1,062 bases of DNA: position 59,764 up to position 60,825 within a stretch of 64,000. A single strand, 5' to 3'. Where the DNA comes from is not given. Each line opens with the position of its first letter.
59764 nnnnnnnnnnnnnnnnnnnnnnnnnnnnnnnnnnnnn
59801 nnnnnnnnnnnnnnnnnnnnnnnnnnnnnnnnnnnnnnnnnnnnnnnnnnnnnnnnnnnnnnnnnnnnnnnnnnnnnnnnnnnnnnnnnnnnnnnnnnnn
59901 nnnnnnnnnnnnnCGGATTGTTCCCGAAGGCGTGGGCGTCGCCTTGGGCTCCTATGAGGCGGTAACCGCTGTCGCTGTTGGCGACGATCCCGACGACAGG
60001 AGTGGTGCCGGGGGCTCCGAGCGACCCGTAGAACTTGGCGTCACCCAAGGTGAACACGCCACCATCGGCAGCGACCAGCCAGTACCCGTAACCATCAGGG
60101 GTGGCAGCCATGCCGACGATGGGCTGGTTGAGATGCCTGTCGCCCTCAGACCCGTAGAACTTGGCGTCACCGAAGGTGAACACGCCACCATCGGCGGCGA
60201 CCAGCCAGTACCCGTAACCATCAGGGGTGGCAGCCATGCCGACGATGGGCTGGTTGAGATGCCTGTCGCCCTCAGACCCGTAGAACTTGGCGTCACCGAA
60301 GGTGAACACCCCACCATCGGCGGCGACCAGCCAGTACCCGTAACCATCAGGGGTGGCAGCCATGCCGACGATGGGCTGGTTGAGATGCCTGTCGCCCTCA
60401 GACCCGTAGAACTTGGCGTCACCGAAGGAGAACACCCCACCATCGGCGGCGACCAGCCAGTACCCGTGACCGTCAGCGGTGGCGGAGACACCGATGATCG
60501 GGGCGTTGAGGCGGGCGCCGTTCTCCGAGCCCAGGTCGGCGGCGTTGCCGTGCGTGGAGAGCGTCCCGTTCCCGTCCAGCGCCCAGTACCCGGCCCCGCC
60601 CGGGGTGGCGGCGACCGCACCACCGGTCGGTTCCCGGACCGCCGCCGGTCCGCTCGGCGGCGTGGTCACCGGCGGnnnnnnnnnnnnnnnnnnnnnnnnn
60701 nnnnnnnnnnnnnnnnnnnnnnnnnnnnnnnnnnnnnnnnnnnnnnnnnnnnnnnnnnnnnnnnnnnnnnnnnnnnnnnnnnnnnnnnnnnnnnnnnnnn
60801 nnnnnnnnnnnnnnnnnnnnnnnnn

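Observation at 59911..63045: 1054-aa secreted lectin-FN3-Ig-repeat protein with very recent internal duplications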

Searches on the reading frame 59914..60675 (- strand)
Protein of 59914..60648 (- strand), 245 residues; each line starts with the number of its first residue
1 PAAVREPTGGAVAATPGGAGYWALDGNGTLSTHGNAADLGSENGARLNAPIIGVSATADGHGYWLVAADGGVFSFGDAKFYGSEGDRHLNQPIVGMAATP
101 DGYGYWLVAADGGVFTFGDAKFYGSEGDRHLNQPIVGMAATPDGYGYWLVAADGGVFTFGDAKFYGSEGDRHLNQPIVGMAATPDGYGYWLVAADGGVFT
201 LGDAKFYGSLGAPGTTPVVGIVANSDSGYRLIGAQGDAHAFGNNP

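Call 18: find_homologous_proteins(query=window:59914-60648:-)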
Query window:59914-60648:- (245 aa): 7989 proteins with E <= 0.001 among 8000 candidates; the best 120 are listed.
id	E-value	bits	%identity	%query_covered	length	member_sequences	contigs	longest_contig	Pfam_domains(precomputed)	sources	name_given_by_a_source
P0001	2.4e-174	596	57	91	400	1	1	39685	-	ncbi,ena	-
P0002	8.2e-166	568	63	86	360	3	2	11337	-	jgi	jgi:ribosomal protein L24E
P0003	1.3e-164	564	61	89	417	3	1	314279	-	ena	-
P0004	6.6e-162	555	59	90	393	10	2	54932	-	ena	-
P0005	7.5e-161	552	59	93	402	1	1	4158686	-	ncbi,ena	-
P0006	1.1e-159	548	62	87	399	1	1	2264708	-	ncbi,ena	-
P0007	5.4e-154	529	59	99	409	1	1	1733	PF00188.33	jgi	jgi:hypothetical protein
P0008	1.6e-153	528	64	83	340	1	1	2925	-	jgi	jgi:hypothetical protein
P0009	2.7e-152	524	64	92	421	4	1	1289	PF03734.20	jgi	jgi:L,D-peptidoglycan transpeptidase YkuD (ErfK/YbiS/YcfS/YnhG family)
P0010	5.6e-152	523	59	76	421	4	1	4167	PF02557.23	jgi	jgi:hypothetical protein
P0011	2.4e-148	511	63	84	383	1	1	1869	PF01833.31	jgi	jgi:hypothetical protein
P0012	2.4e-147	507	63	87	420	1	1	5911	-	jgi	jgi:hypothetical protein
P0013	6.7e-147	506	59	90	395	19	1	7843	-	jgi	jgi:hypothetical protein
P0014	9.6e-147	505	59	83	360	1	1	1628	PF01833.31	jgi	-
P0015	1.7e-146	505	58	91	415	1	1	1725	-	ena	-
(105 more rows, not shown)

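Call 21: search_protein_families(library=pfam, proteins=[window:59914-60648:-], max_evalue=10)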
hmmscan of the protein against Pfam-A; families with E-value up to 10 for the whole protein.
window:59914-60648:- (245 aa): 10 families
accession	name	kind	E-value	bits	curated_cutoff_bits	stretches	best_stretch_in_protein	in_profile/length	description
PF01246.26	Ribosomal_L24e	-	1.7e-05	25.4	27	1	59-79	15-35/66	Ribosomal protein L24e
PF19135.5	DUF5818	-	0.00026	20.9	27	2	185-203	7-25/57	Protein of unknown function (DUF5818)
PF14433.11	SUKH-3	-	0.00048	20.8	23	1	38-88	87-139/146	SUKH-3 immunity protein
PF13451.12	zf_Tbcl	-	0.0011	19.3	24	0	114-133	15-32/48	Probable treble clef domain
PF16378.10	DUF4988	-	0.0015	18.8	30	2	37-113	58-130/183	Domain of unknown function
PF13338.12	AbiEi_4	-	0.077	13.6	25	0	109-121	8-20/49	Transcriptional regulator, AbiEi antitoxin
PF02548.21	Pantoate_transf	-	0.19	11.5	28.7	1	38-69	186-217/259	Ketopantoate hydroxymethyltransferase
PF23366.1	Beta-prop_HVO_0234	-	0.34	10.9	27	0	65-103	129-169/274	HVO_0234-like, beta propeller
PF23795.1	SH3_YKFC_2nd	-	0.42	10.9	27.4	0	98-115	40-57/57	YKFC SH3b2 domain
PF20341.3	DUF6636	-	4.3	7.9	27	0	36-68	84-116/140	Family of unknown function (DUF6636)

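Call 38: predict_structure(alignment_id=A2)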
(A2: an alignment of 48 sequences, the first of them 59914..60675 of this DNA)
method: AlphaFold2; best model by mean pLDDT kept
length: 254 residues; sequences in the alignment: 48
mean_pLDDT: 90.4   pTM: 0.85
mean pLDDT of the five models: 90.4, 90.4, 90.2, 89.8, 89.4
residues with pLDDT >= 90: 200; 70-90: 33; 50-70: 12; < 50: 9
segments of 3 or more residues with pLDDT < 50: 6-13
pLDDT, mean of each block of 10 residues (from residue 1): 51 56 88 88 94 92 94 97 98 95 96 98 98 96 96 97 98 97 94 96 96 93 86 87 88 76
secondary structure, 60 per line:
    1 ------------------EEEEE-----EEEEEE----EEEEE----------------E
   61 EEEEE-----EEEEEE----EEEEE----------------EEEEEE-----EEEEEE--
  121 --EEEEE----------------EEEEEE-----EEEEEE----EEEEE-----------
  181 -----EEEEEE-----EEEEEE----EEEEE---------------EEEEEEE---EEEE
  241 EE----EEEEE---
elements in order: E19-23 E29-34 E39-43 E60-65 E71-76 E81-85 E102-107 E113-118 E123-127 E144-149 E155-160 E165-169 E186-191 E197-202 E207-211 E227-233 E237-242 E247-251

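Call 57: search_protein_families(library=pfam, alignment_id=A3, max_evalue=0.00001)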
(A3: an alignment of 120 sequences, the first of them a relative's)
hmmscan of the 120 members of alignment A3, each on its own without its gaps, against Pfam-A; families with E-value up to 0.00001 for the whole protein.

A. member 1, P0001 (400 aa): 0 families

B. families by the number of members that match (of 120 scanned): 23 families
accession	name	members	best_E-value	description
PF03734.19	YkuD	7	3.1e-13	L,D-transpeptidase catalytic domain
PF00877.26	NLPC_P60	6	9.7e-26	NlpC/P60 family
PF01833.30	TIG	4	2e-14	IPT/TIG domain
PF06737.19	Transglycosylas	3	1e-26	Transglycosylase-like domain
PF01471.23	PG_binding_1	3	3.5e-16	Putative peptidoglycan binding domain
PF00188.32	CAP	3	8.1e-13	Cysteine-rich secretory protein family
PF06725.17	3D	2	3.6e-17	3D domain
PF05257.22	CHAP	2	1.2e-11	CHAP domain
PF22544.2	HYDIN_VesB_CFA65-like_Ig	2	7.8e-09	HYDIN/CFA65/VesB-like, Ig-like domain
PF02557.22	VanY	2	5.6e-08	D-alanyl-D-alanine carboxypeptidase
PF01246.26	Ribosomal_L24e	2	4.4e-07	Ribosomal protein L24e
PF12138.14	Spherulin4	1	1.5e-26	Spherulation-specific family 4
PF04616.20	Glyco_hydro_43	1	1.2e-10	Glycosyl hydrolases family 43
PF22073.2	Cep192_D4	1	1.3e-09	Cep192 domain 4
PF08305.17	NPCBM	1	2e-08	NPCBM/NEW2 domain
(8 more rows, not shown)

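Call 65: search_protein_representatives(protein=window:59914-60648:-)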
Query: 245 residues. Proteins with E-value up to 0.001 (for the whole library): 19403; up to 1e-10: 15863; up to 1e-30: 9626. The best 150 are listed.
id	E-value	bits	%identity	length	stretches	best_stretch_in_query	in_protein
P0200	1.1e-203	690.5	64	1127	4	52-212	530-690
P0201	3.1e-192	652.9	69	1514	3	10-209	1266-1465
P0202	3.8e-179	610.1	60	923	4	13-211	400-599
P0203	1.4e-175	598.3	61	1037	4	52-217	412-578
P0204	4.8e-170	580.2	68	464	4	53-199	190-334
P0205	1.2e-169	578.9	45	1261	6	9-207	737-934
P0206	1.7e-169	578.4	53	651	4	60-209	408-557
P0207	2.7e-167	571.2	64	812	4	50-212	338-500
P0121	4.3e-167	570.5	67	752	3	54-210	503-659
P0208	6.8e-167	569.9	55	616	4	46-185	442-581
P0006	3.5e-160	547.9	65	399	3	47-215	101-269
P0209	1.2e-158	542.9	58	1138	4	58-218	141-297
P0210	3.8e-158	541.2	62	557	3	18-212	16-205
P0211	6.3e-157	537.2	100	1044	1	1-245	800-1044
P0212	1.3e-156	536.1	66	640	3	62-211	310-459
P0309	1.1e-120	418.3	73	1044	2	60-211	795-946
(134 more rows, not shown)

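Call 68: list_cluster_members(proteins=[P0211])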
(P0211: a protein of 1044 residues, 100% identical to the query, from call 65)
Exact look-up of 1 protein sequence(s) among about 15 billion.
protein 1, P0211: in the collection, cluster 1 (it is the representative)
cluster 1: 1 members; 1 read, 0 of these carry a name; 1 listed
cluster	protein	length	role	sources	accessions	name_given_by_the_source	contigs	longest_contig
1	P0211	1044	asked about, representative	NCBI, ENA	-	-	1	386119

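Call 69: find_encoding_contigs(protein=P0211, flank=10000, max_places=4)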
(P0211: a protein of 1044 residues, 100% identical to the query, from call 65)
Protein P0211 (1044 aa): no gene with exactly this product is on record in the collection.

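Call 72: search_protein_families(library=pfam, alignment_id=A4, max_evalue=0.00001)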
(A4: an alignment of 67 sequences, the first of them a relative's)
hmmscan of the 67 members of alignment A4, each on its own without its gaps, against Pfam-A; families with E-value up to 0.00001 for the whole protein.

A. member 1, P0200 (1127 aa): 3 families
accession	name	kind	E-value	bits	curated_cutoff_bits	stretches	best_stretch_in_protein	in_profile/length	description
PF18911.6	PKD_4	-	1.5e-08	35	27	1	808-870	18-83/85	PKD domain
PF12671.13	Amidase_6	-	3.7e-08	34.1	23.2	1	324-451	1-125/163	Putative amidase domain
PF00801.26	PKD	-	1.1e-07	32.1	23.5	1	795-870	2-80/80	PKD domain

B. families by the number of members that match (of 67 scanned): 52 families (the first 25 are shown)
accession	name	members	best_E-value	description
PF00041.27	fn3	8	2.5e-89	Fibronectin type III domain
PF16656.11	Pur_ac_phosph_N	4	4.4e-14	Purple acid Phosphatase, N-terminal domain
PF05257.22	CHAP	4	8.4e-12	CHAP domain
PF01833.30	TIG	3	1.2e-33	IPT/TIG domain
PF18911.6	PKD_4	3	5e-31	PKD domain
PF00801.26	PKD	3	4.4e-24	PKD domain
PF25059.1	FN3_DSCAM-DSCAML_C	3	1.3e-20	DSCAM/DSCAML C-terminal Fn3-like domain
PF07676.18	PD40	3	3.1e-11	WD40-like Beta Propeller Repeat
PF14339.12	DUF4394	2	4.6e-150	Domain of unknown function (DUF4394)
PF25390.1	WD40_RLD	2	1.9e-80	RCC1-like domain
PF00415.24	RCC1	2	1.4e-77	Regulator of chromosome condensation (RCC1) repeat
PF13540.12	RCC1_2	2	5.5e-45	Regulator of chromosome condensation (RCC1) repeat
PF25384.1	Alsin_RLD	2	3.7e-18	Alsin RCC1-like domain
PF22073.2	Cep192_D4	2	4.3e-07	Cep192 domain 4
PF23795.1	SH3_YKFC_2nd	2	1.7e-06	YKFC SH3b2 domain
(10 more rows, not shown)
